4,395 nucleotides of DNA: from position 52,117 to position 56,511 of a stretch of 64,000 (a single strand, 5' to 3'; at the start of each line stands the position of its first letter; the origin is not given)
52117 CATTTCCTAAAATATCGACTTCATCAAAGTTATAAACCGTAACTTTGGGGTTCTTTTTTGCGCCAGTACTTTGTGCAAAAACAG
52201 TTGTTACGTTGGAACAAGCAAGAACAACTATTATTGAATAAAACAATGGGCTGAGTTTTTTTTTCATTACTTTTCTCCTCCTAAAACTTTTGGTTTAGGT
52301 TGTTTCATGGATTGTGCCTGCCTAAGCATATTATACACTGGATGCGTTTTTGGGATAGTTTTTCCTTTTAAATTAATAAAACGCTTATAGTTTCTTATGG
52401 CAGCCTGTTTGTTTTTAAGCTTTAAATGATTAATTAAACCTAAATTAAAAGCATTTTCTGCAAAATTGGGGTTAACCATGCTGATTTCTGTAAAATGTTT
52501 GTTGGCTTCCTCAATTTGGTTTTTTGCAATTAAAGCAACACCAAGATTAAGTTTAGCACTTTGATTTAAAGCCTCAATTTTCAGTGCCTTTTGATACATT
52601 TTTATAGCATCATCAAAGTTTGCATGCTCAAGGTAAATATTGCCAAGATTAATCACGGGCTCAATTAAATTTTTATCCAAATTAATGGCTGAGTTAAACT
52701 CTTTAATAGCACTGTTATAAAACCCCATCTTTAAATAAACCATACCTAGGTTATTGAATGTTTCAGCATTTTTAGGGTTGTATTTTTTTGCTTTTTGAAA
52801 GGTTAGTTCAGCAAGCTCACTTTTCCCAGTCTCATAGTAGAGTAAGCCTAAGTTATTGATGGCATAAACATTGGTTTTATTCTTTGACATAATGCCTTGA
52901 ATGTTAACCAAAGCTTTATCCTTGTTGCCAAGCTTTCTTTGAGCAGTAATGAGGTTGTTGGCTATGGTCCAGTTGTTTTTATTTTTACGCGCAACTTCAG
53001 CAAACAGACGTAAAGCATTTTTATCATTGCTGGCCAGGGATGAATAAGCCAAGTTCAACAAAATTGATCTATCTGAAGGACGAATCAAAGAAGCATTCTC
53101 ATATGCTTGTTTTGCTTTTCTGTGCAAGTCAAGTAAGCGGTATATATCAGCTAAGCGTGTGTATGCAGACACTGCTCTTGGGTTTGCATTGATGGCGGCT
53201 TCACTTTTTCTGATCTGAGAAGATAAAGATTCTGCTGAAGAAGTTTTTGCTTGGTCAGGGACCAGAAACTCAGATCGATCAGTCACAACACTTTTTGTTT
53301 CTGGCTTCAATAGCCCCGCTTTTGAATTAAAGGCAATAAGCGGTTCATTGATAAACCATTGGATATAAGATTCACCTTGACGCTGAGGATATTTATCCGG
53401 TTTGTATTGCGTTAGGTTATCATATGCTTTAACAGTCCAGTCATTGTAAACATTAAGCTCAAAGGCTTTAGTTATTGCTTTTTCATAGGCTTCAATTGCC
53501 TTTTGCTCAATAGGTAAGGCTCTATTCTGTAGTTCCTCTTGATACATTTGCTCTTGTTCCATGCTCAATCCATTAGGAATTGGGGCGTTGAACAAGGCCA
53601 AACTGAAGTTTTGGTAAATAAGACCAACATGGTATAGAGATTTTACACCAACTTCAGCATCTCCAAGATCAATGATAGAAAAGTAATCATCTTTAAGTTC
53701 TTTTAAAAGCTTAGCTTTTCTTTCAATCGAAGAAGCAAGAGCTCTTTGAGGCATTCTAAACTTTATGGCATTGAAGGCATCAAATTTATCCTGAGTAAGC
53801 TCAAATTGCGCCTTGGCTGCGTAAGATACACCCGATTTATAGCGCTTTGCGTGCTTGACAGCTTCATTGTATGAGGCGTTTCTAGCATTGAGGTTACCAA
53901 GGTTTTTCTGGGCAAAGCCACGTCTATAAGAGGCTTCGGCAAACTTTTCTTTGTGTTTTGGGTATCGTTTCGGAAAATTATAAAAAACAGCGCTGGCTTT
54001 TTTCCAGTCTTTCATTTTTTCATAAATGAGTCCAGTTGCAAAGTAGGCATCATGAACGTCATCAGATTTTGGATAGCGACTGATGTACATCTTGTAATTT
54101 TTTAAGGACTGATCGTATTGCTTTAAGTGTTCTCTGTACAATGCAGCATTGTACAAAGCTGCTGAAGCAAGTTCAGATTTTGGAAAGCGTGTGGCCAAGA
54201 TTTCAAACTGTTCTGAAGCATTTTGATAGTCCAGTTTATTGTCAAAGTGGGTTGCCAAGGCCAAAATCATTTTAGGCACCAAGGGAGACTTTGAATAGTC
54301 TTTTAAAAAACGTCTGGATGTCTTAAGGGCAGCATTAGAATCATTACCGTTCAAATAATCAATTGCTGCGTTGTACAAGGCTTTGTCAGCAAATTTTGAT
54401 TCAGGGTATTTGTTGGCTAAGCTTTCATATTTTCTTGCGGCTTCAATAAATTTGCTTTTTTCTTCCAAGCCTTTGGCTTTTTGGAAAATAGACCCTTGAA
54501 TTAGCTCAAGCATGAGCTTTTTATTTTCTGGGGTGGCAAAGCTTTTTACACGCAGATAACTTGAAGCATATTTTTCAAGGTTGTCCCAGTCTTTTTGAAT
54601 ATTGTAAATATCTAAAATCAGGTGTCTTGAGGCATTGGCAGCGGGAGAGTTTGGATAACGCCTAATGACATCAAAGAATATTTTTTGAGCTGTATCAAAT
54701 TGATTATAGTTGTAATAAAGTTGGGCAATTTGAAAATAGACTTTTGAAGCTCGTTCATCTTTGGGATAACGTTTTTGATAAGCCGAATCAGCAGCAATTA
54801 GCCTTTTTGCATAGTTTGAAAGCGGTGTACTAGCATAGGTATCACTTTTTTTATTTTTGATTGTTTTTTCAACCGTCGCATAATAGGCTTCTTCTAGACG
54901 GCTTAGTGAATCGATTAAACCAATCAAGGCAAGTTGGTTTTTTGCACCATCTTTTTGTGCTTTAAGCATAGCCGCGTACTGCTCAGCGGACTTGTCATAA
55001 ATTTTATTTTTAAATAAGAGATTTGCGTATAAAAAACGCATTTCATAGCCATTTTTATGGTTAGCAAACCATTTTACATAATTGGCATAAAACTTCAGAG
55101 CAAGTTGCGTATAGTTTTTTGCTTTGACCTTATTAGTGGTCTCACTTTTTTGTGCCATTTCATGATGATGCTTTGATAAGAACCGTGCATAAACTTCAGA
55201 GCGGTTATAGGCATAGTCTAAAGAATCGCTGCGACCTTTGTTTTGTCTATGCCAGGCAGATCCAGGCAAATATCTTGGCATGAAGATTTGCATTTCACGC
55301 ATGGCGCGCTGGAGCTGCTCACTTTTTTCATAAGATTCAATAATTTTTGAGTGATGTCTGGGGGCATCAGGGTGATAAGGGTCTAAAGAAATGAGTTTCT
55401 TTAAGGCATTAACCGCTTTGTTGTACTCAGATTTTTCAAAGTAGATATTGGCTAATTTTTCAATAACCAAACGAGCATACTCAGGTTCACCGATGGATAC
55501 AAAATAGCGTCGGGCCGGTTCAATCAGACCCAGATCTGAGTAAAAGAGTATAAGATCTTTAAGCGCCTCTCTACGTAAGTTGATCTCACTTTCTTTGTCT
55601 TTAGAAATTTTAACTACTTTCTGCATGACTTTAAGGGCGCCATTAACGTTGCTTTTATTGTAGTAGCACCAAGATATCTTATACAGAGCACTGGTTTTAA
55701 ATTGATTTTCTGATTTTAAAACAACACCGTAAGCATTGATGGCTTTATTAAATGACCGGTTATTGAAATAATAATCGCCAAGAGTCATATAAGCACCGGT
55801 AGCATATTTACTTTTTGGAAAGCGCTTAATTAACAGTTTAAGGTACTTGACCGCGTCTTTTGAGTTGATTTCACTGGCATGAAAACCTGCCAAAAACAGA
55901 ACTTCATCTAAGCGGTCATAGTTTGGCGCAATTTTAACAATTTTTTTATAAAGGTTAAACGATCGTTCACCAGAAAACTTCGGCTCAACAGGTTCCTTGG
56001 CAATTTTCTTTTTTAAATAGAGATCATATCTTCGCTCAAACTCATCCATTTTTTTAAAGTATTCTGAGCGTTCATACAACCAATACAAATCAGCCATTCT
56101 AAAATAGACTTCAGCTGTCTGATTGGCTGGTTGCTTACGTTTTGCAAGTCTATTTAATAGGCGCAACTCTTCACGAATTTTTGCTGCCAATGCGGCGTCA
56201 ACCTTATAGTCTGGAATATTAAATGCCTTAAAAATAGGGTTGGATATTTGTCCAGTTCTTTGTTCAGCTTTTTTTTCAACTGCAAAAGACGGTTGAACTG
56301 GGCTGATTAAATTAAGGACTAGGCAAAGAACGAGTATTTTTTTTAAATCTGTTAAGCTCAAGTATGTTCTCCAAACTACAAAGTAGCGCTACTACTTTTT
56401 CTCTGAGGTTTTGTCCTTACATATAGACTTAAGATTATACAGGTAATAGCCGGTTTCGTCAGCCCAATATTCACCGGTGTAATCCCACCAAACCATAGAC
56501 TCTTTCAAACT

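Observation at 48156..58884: Glt/Agl-like gliding-motility envelope complex locus with tight translational coupling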

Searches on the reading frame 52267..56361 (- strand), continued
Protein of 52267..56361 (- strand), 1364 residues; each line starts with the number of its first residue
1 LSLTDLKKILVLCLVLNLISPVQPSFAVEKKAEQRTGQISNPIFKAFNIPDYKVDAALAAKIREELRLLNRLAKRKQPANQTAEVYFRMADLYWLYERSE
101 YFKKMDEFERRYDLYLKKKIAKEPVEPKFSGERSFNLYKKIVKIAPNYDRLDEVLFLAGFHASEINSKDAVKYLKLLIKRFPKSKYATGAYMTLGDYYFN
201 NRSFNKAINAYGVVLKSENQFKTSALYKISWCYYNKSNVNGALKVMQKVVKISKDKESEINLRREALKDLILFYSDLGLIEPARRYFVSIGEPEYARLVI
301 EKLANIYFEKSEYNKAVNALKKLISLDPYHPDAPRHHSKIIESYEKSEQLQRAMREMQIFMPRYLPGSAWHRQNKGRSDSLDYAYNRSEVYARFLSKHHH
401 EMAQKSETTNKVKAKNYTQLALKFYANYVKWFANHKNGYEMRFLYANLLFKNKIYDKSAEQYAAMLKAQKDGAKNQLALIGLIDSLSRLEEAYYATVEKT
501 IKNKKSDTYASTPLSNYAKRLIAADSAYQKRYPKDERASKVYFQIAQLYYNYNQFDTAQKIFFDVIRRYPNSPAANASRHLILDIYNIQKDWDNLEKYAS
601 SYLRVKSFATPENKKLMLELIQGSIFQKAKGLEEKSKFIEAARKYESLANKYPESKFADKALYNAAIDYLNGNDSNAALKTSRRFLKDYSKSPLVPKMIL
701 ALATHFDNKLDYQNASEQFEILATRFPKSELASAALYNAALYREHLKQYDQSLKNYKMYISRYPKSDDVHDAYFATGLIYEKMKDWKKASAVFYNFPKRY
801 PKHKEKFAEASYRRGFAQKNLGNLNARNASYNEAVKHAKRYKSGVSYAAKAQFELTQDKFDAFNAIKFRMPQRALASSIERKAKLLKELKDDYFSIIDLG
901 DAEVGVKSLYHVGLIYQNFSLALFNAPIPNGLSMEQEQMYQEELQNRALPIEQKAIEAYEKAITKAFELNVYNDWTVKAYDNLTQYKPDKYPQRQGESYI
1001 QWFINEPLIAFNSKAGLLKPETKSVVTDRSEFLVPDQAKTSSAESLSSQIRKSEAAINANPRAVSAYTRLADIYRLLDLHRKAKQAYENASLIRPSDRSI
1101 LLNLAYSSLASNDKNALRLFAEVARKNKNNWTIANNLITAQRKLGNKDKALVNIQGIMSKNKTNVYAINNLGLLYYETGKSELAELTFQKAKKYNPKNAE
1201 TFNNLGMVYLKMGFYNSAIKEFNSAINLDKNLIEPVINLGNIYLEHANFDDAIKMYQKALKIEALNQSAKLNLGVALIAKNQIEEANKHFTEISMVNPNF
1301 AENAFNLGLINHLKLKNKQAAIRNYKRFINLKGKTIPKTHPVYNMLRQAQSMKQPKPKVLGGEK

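Call 65: search_protein_families(library=pfam, proteins=[L071:5965-6486:+, L071:6487-7245:+, L071:7248-8084:+, L071:12865-13788:+, L071:14126-16150:+, L071:16185-16895:+, L071:16917-17393:+, L071:17326-17982:+, L071:18052-19023:+, L071:19020-19742:+], max_evalue=0.001)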
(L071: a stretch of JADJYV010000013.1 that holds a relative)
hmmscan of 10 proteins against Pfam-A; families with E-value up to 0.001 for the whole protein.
L071:5965-6486:+ (173 aa): 3 families
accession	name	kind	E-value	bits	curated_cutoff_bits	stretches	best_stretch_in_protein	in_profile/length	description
PF08282.18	Hydrolase_3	-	1.2e-09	38.8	20.9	1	87-150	185-248/255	haloacid dehalogenase-like hydrolase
PF00702.32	Hydrolase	-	1.1e-07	32.9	26.4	1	50-123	107-189/191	haloacid dehalogenase-like hydrolase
PF13419.12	HAD_2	-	7.3e-06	26.7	23.8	1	50-118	88-165/178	Haloacid dehalogenase-like hydrolase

L071:6487-7245:+ (252 aa): 0 families

L071:7248-8084:+ (278 aa): 1 family
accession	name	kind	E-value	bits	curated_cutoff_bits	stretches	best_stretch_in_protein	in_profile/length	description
PF13505.12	OMP_b-brl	-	0.00023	21.8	28.7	1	126-270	45-175/175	Outer membrane protein beta-barrel domain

L071:12865-13788:+ (307 aa): 16 families
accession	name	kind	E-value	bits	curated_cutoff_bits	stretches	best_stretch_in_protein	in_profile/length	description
PF07719.23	TPR_2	-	1.3e-14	53.5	27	2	154-185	2-33/34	Tetratricopeptide repeat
PF14559.12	TPR_19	-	2.6e-13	50.5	25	1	233-284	3-53/68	Tetratricopeptide repeat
PF13428.12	TPR_14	-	1.4e-10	41.2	23.5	0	120-159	2-41/44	Tetratricopeptide repeat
PF00515.34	TPR_1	-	2.7e-10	40.1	27.8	1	154-186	2-34/34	Tetratricopeptide repeat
PF13431.12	TPR_17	-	5.1e-10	39.3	24.4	0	111-139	5-33/34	Tetratricopeptide repeat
PF13424.12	TPR_12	-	6.3e-10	39.5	30.1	0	120-182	4-74/77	Tetratricopeptide repeat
PF13176.12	TPR_7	-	5.5e-09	35.9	27.9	0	156-183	2-29/36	Tetratricopeptide repeat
PF23914.1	TPR_CcmH_CycH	-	2.9e-08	34.1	42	1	144-249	41-149/158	Cytochrome c-type biogenesis protein H TPR domain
PF04733.20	Coatomer_E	-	8.3e-07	29.1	21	0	221-274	201-253/290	Coatomer epsilon subunit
PF13432.12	TPR_16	-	1.2e-06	29.2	32.7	0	159-214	3-58/65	Tetratricopeptide repeat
PF13181.12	TPR_8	-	1.9e-06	28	25.7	0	154-186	2-34/34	Tetratricopeptide repeat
PF13374.12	TPR_10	-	4.4e-06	27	27.5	0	156-182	5-31/42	Tetratricopeptide repeat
PF13414.12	TPR_11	-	4.4e-06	26.7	26.8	1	129-166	4-41/42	TPR repeat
PF12895.13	ANAPC3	-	5.4e-06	27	27.2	0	169-245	5-80/82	Anaphase-promoting complex, cyclosome, subunit 3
PF25063.1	ARM_TT21_C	-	7.2e-05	23.2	35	1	124-185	100-161/209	Tetratricopeptide repeat protein 21 C-terminal ARM domain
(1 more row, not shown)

L071:14126-16150:+ (674 aa): 2 families
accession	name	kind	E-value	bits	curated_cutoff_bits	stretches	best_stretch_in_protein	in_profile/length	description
PF00498.31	FHA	-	1.9e-11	44.6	20.7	1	26-89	1-67/67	FHA domain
PF16697.10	Yop-YscD_cpl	-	7.1e-08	33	33.2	1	8-95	1-90/94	Inner membrane component of T3SS, cytoplasmic domain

L071:16185-16895:+ (236 aa): 1 family
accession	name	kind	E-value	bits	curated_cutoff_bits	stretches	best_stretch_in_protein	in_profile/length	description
PF01618.21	MotA_ExbB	-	4.5e-26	91.5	22.9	1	96-215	5-124/127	MotA/TolQ/ExbB proton channel family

L071:16917-17393:+ (158 aa): 1 family
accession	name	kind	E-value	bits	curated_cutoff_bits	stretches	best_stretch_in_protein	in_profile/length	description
PF02472.21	ExbD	-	5.2e-16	59.3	25.4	1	15-154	5-125/128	Biopolymer transport protein ExbD/TolR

L071:17326-17982:+ (218 aa): 1 family
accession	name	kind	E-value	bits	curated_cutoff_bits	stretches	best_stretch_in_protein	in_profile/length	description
PF02472.21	ExbD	-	1.7e-11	44.7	25.4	1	51-209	7-125/128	Biopolymer transport protein ExbD/TolR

L071:18052-19023:+ (323 aa): 2 families
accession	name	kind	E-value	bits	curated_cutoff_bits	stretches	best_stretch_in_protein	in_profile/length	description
PF06835.18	LptC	-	5.8e-18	65.6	21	1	17-193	3-173/175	Lipopolysaccharide-assembly, LptC-related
PF03968.19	LptD_N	-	1.3e-07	32.2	20.4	1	203-302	1-106/113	LptA/(LptD N-terminal domain) LPS transport protein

L071:19020-19742:+ (240 aa): 2 families
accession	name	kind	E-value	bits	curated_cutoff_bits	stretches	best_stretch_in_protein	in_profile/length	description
PF00005.33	ABC_tran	-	4.8e-36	124.8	25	1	21-165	3-137/137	ABC transporter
PF13304.12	AAA_21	-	8.1e-06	26.5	27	0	151-195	252-299/304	AAA domain, putative AbiEii toxin, Type IV TA system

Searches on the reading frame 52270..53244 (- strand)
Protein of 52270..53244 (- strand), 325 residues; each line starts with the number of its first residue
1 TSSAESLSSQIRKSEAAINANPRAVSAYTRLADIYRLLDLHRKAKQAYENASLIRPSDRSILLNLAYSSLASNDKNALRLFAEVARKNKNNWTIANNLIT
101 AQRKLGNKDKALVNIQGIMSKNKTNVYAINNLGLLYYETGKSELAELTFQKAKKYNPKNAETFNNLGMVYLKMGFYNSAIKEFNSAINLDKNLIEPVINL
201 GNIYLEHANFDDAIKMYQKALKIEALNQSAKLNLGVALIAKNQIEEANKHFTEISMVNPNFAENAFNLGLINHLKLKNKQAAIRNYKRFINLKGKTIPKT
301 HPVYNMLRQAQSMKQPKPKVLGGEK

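Call 40: search_protein_families(library=ncbifam, proteins=[window:52270-53244:-], max_evalue=0.001)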
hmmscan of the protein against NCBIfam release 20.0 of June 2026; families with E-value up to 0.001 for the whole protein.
window:52270-53244:- (325 aa): 27 families (the best 25 are shown)
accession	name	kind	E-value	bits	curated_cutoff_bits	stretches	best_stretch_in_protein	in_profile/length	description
TIGR02917.1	PEP_TPR_lipo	equivalog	2.9e-37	128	312.2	2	76-295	313-531/899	XrtA/PEP-CTERM system TPR-repeat protein PrsT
NF033758.1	gliding_GltE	equivalog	3.8e-25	88.7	225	1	11-316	72-380/411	adventurous gliding motility TPR repeat lipoprotein GltE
NF033762.1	social_mot_Tgl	equivalog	1.3e-24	86.9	225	2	148-289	53-196/252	social motility TPR repeat lipoprotein Tgl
NF040959.1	MamA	equivalog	8.5e-21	74.3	200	2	73-192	52-171/204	magnetosome protein MamA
TIGR02521.1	type_IV_pilW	equivalog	8.2e-19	68.1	154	1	106-259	45-200/234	type IV pilus biogenesis/stability protein PilW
TIGR02552.1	LcrH_SycD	equivalog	1.5e-16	60.4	104.8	1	114-228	6-120/136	SycD/LcrH family type III secretion system chaperone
NF008391.2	PRK11189.1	equivalog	4.1e-14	52.8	250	1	110-192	45-131/297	lipoprotein NlpI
NF033920.0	C39_PA2778_fam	equivalog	2.5e-12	46.8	150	1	103-190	167-254/255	PA2778 family cysteine peptidase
NF008520.0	PRK11447.1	equivalog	3.4e-10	38.4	858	1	130-260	273-417/1157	cellulose synthase complex outer membrane protein BcsC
NF052415.1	T3SS_chap_SctY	equivalog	5.4e-10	39.7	70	1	200-260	12-72/106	type III secretion apparatus assembly chaperone SctY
NF052304.1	CdsG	equivalog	1.6e-09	38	170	1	166-239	14-87/133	CdsG family type III secretion system protein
NF047371.1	FlcA_CTERM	equivalog_domain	2.2e-09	36.3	300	0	15-119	428-534/646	periplasmic flagellar collar protein FlcA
TIGR00990.1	3a0801s09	subfamily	2.8e-09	36.2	757.25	1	105-253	412-567/615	mitochondrial import receptor subunit TOM70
TIGR00540.1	TPR_hemY_coli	hypoth_equivalog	4.6e-09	35.5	142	1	59-220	223-385/385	heme biosynthesis-associated TPR protein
NF047507.1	TPR_BatC_Lepto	exception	6e-09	35.7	175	1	133-236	31-138/214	TPR repeat-containing protein BatC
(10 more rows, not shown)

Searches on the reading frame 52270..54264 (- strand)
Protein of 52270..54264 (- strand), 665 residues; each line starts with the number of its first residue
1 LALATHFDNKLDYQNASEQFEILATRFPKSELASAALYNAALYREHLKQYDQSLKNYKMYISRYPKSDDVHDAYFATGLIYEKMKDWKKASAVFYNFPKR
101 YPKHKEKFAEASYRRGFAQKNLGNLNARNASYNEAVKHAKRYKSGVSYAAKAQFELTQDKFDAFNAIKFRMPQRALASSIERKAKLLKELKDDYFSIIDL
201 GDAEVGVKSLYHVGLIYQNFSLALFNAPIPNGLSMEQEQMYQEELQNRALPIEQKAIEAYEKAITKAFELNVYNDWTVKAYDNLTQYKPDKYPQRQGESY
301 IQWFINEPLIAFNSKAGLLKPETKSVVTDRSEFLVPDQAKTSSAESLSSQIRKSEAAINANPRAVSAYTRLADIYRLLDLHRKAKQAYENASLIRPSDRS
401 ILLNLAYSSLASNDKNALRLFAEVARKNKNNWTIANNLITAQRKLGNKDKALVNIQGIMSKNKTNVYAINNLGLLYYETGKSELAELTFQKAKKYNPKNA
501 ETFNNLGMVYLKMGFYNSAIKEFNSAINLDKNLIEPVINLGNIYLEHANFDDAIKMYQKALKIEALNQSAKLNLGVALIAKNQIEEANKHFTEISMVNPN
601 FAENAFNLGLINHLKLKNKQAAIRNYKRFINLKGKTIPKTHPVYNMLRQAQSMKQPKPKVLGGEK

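Call 81: search_protein_representatives(protein=window:52270-54264:-)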
Query: 665 residues. Proteins with E-value up to 0.001 (for the whole library): 175954; up to 1e-10: 44181; up to 1e-30: 1263. The best 150 are listed.
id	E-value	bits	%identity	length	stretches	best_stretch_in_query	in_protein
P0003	3.1e-162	558.0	37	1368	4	2-656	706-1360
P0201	2.1e-104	367.0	30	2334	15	469-630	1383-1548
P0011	3.3e-94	333.3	39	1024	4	2-315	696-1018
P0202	4.4e-90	319.7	26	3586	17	473-597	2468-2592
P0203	7.5e-87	309.0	33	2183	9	427-632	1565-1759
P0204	2.1e-84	301.0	32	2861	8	455-633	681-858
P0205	6.1e-80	286.2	28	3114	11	444-587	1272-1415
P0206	8.8e-74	265.9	29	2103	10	490-630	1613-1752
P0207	2.7e-72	261.0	28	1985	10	445-632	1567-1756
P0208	3.7e-72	260.5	30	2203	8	438-626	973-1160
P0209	3.8e-72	260.5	35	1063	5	3-300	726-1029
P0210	6.0e-71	256.5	32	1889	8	488-638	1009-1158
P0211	6.1e-70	253.2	28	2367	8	471-617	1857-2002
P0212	6.6e-67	243.1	28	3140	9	468-633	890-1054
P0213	1.2e-66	242.2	28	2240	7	459-633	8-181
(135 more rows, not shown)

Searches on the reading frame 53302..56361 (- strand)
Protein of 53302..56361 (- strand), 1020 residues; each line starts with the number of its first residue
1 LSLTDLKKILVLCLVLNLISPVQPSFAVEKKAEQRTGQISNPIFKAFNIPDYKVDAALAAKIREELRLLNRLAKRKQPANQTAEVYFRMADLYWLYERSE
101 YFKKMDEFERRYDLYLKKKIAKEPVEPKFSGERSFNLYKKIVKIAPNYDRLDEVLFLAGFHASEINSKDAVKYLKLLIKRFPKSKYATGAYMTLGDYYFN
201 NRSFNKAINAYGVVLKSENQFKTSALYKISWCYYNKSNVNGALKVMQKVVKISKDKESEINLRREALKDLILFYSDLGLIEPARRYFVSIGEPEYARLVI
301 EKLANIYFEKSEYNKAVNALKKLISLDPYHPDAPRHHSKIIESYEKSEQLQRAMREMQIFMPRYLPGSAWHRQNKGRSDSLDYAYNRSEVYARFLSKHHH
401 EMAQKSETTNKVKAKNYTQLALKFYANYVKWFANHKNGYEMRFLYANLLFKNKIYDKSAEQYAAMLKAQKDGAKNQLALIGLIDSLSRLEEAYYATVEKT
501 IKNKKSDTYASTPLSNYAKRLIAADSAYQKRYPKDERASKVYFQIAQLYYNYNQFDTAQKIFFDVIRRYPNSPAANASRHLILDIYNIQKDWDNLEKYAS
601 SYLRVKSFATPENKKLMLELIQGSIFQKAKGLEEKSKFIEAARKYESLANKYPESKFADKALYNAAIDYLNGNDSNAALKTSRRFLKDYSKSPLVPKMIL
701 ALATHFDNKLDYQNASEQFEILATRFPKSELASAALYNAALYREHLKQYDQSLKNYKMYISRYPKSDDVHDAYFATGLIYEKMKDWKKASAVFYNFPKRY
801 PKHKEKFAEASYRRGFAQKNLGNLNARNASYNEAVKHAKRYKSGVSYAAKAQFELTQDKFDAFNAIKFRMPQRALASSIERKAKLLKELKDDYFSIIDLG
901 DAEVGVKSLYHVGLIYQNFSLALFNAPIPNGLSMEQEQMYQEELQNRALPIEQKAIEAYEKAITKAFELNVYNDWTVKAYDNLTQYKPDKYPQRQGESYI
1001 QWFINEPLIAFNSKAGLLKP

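Call 40: search_protein_families(library=ncbifam, proteins=[window:53302-56361:-], max_evalue=0.001)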
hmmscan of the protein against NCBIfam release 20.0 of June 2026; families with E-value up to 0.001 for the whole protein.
window:53302-56361:- (1020 aa): 10 families
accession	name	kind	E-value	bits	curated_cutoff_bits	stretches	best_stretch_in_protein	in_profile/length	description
TIGR02795.1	tol_pal_ybgF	equivalog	1.7e-41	141.6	90.1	4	710-806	16-112/119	tol-pal system protein YbgF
TIGR03302.1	OM_YfiO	subfamily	9.3e-24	84.2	81.4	3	708-783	45-120/239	outer membrane protein assembly factor BamD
NF008068.0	PRK10803.1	equivalog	3e-12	47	383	1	167-256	159-250/263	cell division protein CpoB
NF008756.0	PRK11788.1-4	equivalog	1.4e-10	40.8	474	2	135-262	161-288/389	lipopolysaccharide assembly protein LapB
TIGR02552.1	LcrH_SycD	equivalog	2e-09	37.3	104.8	1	192-268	56-131/136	SycD/LcrH family type III secretion system chaperone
TIGR02917.1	PEP_TPR_lipo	equivalog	7.3e-09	34.1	312.2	1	149-330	565-736/899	XrtA/PEP-CTERM system TPR-repeat protein PrsT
NF008757.0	PRK11788.1-5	equivalog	9.9e-09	34.8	363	0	535-607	103-172/388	lipopolysaccharide assembly protein LapB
NF052312.1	T9SS_PorW_SprE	equivalog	4.5e-08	32.2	250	2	64-217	197-357/716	type IX secretion system periplasmic lipoprotein PorW/SprE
NF008753.0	PRK11788.1-1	equivalog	1.3e-07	31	395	1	194-327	113-244/389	lipopolysaccharide assembly protein LapB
NF033920.0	C39_PA2778_fam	equivalog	3.7e-07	29.8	150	0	166-252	171-253/255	PA2778 family cysteine peptidase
